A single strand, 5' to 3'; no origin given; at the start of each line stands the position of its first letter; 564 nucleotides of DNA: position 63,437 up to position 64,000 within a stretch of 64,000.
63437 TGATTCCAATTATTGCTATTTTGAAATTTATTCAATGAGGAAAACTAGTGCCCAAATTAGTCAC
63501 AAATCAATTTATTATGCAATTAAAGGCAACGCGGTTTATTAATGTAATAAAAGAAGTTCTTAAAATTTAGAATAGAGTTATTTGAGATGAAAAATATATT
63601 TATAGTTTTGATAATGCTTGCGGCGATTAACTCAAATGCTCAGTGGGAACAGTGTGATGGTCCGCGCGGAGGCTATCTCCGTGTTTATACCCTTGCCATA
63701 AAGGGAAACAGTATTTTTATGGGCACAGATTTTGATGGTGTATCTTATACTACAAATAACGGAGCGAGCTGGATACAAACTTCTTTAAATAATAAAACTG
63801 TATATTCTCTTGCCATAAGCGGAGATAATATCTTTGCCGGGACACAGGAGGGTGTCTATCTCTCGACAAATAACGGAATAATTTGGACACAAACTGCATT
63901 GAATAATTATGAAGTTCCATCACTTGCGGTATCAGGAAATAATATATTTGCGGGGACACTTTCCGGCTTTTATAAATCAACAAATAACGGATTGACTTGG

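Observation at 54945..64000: Same-strand array of at least 7 T9SS cargo genes with variable heads and a near-constant 3' CTD cassette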

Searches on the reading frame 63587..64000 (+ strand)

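Call 5: search_protein_families(library=pfam, proteins=[window:63587-64000:+], max_evalue=0.01)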
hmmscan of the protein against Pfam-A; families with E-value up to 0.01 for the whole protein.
window:63587-64000:+ (138 aa): 2 families
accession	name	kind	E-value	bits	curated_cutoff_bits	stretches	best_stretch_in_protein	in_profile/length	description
PF02012.26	BNR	-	0.0017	18.5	27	0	129-138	1-10/12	BNR/Asp-box repeat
PF15902.12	Sortilin-Vps10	-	0.0067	15.7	33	0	48-75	417-444/446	Sortilin, neurotensin receptor 3,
